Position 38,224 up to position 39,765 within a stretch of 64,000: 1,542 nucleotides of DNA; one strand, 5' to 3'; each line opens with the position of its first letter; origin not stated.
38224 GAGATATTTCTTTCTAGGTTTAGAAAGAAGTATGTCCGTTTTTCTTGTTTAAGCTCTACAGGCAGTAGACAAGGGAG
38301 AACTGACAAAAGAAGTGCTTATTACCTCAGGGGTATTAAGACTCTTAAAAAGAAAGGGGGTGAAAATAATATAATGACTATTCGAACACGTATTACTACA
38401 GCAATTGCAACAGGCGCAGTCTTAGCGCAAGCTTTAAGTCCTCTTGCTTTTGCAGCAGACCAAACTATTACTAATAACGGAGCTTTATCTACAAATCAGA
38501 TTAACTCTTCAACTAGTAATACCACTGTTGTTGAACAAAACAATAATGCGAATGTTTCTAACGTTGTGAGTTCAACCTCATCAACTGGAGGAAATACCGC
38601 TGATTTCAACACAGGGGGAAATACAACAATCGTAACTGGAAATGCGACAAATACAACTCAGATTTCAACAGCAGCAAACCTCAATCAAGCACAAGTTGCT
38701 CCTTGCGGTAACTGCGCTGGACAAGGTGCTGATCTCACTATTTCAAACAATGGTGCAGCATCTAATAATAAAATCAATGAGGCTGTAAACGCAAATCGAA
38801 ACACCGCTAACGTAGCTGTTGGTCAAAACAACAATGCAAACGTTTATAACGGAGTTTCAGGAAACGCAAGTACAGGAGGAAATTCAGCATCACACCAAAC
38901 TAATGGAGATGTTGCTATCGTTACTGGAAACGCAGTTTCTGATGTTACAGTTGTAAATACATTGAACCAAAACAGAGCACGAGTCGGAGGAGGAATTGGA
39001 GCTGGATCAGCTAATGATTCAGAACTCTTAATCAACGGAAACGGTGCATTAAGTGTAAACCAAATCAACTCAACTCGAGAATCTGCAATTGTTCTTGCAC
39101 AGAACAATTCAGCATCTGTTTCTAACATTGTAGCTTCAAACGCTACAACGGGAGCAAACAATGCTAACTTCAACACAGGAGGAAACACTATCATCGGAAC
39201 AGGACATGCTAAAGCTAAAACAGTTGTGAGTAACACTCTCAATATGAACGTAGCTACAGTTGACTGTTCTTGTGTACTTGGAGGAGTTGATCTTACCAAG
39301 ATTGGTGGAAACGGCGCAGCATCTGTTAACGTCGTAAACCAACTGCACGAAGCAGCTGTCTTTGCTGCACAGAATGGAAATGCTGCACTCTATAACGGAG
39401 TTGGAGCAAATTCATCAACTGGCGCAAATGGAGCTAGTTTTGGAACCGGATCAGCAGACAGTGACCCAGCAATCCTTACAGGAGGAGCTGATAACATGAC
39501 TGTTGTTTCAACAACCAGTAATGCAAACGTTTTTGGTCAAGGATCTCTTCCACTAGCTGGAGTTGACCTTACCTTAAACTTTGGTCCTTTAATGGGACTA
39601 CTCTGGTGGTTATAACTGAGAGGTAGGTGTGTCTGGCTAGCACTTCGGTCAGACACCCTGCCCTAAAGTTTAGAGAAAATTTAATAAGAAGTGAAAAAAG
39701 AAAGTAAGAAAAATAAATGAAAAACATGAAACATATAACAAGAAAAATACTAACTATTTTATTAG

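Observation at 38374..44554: Novel sortase-associated locus of four paralogous Asn/Thr/Gly-rich modular repeat surface proteins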

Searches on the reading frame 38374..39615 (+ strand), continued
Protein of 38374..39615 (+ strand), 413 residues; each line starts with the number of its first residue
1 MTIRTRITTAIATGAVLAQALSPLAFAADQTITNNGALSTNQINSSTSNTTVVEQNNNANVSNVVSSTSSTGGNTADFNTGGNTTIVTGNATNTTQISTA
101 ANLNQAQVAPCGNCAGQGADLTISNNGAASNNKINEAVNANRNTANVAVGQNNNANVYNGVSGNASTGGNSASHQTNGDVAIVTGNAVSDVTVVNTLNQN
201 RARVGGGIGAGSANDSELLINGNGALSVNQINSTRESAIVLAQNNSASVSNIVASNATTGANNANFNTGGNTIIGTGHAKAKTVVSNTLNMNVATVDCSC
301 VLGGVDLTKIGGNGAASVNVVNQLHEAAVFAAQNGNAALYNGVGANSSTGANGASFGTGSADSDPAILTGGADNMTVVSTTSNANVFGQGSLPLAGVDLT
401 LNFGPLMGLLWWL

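Call 51: find_related_loci(query=A4, collection=genome_contigs, flank=7000)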
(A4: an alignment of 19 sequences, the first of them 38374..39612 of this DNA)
Query A4 (413 aa) in genome_contigs; peptide patterns used: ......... (x = any residue, [..] = any of these).
48 stretches matched a pattern; 12 encode a relative of the query (tblastn E <= 1e-3); 12 distinct loci.
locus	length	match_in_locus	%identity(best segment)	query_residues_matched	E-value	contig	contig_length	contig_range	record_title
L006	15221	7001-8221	48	1-413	3e-79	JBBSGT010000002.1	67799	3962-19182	MAG: Candidatus Levyibacteriota bacterium isolate LS2_sbin.47 LS2_sbin.47_K_1106253_L_67799_cov_18.1560, whole genome sh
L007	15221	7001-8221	44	1-413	8e-79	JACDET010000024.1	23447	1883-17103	MAG: Candidatus Levyibacteriota bacterium isolate MGR_bin367 SD2903_NODE_248_length_23447_cov_1.163250, whole genome sho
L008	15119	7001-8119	45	1-378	8e-64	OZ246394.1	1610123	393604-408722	MAG: uncultured Gammaproteobacteria bacterium isolate SRP292972_co1_11 genome assembly, chromosome: 1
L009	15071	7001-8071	46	1-359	2e-63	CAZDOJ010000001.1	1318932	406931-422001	MAG TPA_asm: uncultured Gammaproteobacteria bacterium isolate SRP292972_co3_93 genome assembly, contig: NODE_1_length_13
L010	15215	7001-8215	44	1-413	6e-59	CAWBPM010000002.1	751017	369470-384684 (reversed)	MAG: Candidatus Levybacteria bacterium isolate MFD01476.bin.1.72 genome assembly, contig: contig_44254, whole genome sho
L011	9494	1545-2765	43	1-409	2e-56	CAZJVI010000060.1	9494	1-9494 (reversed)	MAG TPA_asm: uncultured Gammaproteobacteria bacterium isolate binchicken_co50_326 genome assembly, contig: NODE_9259_len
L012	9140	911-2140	41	1-407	2e-55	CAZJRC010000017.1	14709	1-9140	MAG TPA_asm: uncultured Gammaproteobacteria bacterium isolate binchicken_co251_951 genome assembly, contig: NODE_5630_le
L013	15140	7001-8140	40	3-389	6e-51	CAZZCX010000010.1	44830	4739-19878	MAG TPA_asm: uncultured Gammaproteobacteria bacterium isolate SRP173033_co1_414 genome assembly, contig: NODE_1095_lengt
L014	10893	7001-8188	41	1-413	4e-46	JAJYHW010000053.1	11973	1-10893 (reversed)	MAG: bacterium isolate DBS1-3.bin97 NODE_10770_length_11973_cov_1.31504, whole genome shotgun sequence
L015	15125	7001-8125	36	3-388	2e-42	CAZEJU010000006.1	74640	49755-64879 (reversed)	MAG TPA_asm: uncultured Gammaproteobacteria bacterium isolate binchicken_co105_439 genome assembly, contig: NODE_373_len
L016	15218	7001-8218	47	1-413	8e-83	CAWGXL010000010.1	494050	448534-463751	MAG: uncultured bacterium isolate MFD09206.bin.2.20 genome assembly, contig: contig_853, whole genome shotgun sequence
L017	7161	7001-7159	49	12-63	7e-5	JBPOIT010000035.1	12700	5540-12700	MAG: Candidatus Levyibacteriota bacterium isolate MAG_784 c_000000578641, whole genome shotgun sequence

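Call 101: search_protein_families(library=phrogs, proteins=[window:38374-39615:+], max_evalue=0.01)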
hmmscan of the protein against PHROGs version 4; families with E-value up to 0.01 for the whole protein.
window:38374-39615:+ (413 aa): 0 families

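Call 102: search_dna_similar(query=window:38374-39615:+, collection=phages, mode=protein, max_evalue=0.001, max_rows=10)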
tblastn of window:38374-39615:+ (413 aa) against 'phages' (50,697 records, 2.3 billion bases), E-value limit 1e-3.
No match.

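Call 108: search_protein_families(library=pfam, proteins=[L005:16186-16710:-, L005:15630-16193:-, L005:13479-14708:-, L011:8110-8697:-, L001:14184-15704:-, L001:13783-14163:-], max_evalue=0.01)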
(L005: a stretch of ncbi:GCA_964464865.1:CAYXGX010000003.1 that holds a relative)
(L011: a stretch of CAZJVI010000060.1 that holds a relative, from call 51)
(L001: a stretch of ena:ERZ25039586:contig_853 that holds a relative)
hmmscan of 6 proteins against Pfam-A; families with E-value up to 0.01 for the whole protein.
L005:16186-16710:- (174 aa): 2 families
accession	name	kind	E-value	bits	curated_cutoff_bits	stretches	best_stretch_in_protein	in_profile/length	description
PF10502.14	Peptidase_S26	-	0.00047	20.6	22.9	1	21-73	10-67/168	Signal peptidase, peptidase S26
PF00717.28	Peptidase_S24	-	0.0075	16.4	23.3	0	39-104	40-104/116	Peptidase S24-like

L005:15630-16193:- (188 aa): 0 families

L005:13479-14708:- (409 aa): 0 families

L011:8110-8697:- (196 aa): 0 families

L001:14184-15704:- (506 aa): 0 families

L001:13783-14163:- (126 aa): 0 families

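Call 110: search_protein_families(library=ncbifam, proteins=[L005:15630-16193:-, L005:16186-16710:-, L011:8110-8697:-], max_evalue=0.1)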
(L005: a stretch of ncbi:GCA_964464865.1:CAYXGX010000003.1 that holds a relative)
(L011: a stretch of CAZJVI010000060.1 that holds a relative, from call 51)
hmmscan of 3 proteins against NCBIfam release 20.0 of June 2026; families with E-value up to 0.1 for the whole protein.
L005:15630-16193:- (188 aa): 2 families
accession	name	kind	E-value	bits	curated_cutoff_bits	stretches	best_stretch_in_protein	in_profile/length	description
NF008084.0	PRK10819.1-5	equivalog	0.00082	19.3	315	1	24-100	32-112/249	TonB system transport protein TonB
NF037973.1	metallo_SslE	exception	0.029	11.7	3000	1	48-143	43-137/1519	lipoprotein metalloprotease SslE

L005:16186-16710:- (174 aa): 6 families
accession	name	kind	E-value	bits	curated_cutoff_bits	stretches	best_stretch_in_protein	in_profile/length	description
TIGR02228.1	sigpep_I_arch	equivalog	2e-23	83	51.85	1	8-149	6-156/158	signal peptidase I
NF046067.1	SigPepSipWBacil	equivalog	6.9e-21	74.7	190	1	6-159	6-176/189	signal peptidase I SipW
TIGR02227.1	sigpep_I_bact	equivalog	0.00028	20.8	47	1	19-97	5-91/162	signal peptidase I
NF033218.1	anchor_AmaP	equivalog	0.02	14.7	55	1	1-56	1-58/166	alkaline shock response membrane anchor protein AmaP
NF008114.0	PRK10861.1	equivalog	0.065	12.5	277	1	31-68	79-116/324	signal peptidase I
TIGR02754.1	sod_Ni_protease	equivalog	0.096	13.2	63.25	0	39-98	3-70/90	nickel-type superoxide dismutase maturation protease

L011:8110-8697:- (196 aa): 5 families
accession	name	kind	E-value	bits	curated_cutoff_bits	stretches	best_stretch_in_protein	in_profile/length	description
NF008084.0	PRK10819.1-5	equivalog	3.3e-05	23.9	315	1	43-95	55-108/249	TonB system transport protein TonB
NF037973.1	metallo_SslE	exception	0.0051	14.2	3000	1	42-154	43-153/1519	lipoprotein metalloprotease SslE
NF008082.0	PRK10819.1-3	equivalog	0.013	15.3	265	1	40-104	55-118/242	TonB system transport protein TonB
NF033761.1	gliding_GltJ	equivalog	0.014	14.5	450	1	15-107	379-478/671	adventurous gliding motility protein GltJ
TIGR04526.1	predic_Ig_block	subfamily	0.014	14.4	150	1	30-161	54-179/693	putative immunoglobulin-blocking virulence protein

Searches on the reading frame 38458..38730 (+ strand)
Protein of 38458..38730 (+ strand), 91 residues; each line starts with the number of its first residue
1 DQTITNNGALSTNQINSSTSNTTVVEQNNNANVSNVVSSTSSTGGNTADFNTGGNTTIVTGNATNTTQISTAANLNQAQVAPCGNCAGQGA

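Call 31: search_solved_structures(query=A1, max_evalue=10, show_alignments=2)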
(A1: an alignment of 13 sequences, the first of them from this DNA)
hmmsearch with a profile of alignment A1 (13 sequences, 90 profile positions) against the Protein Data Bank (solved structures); distinct sequences matched with E-value up to 10: 0.

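Call 44: search_protein_representatives(alignment_id=A1)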
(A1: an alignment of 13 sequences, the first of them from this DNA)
Query: 13 sequences, 90 profile positions. Proteins with E-value up to 0.001 (for the whole library): 2923; up to 1e-10: 1940; up to 1e-30: 575. The best 150 are listed.
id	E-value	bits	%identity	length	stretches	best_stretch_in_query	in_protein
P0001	4.4e-88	305.8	-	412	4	2-89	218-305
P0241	8.9e-81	282.4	-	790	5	4-83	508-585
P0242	7.7e-80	279.3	-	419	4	2-84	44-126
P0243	1.5e-79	278.4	-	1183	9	2-84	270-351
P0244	1.7e-78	275.0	-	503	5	2-83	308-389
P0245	2.7e-78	274.4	-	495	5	2-85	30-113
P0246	1.2e-77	272.3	-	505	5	3-85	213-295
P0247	2.0e-76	268.4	-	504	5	2-85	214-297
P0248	3.6e-75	264.4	-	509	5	2-84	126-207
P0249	4.0e-73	257.8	-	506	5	2-87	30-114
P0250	1.2e-71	253.1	-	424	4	4-85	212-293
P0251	4.4e-71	251.3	-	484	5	2-85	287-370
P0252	6.7e-70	247.5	-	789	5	3-84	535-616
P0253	1.1e-69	246.9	-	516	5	4-85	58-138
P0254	5.2e-69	244.6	-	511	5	2-85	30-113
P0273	1.4e-63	227.2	-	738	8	2-82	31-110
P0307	1.6e-59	214.2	-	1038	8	3-83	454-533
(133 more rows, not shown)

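Call 46: search_protein_families(library=pfam, proteins=[P0243, P0244, P0307, P0273], max_evalue=1)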
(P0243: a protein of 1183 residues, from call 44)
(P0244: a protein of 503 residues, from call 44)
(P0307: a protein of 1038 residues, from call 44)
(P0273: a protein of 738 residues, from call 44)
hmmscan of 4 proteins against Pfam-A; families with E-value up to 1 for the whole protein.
P0243 (1183 aa): 0 families

P0244 (503 aa): 2 families
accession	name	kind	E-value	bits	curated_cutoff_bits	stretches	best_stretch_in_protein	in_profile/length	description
PF01328.22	Peroxidase_2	-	0.12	13.3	26.9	0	324-375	66-106/186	Peroxidase, family 2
PF17510.7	GP44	-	0.5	11.1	27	0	400-424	48-72/108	Gene product 44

P0307 (1038 aa): 0 families

P0273 (738 aa): 1 family
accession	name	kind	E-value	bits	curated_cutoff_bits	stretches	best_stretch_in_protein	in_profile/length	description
PF24110.1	DUF7385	-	0.0033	17.5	28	1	554-570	18-34/72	Family of unknown function (DUF7385)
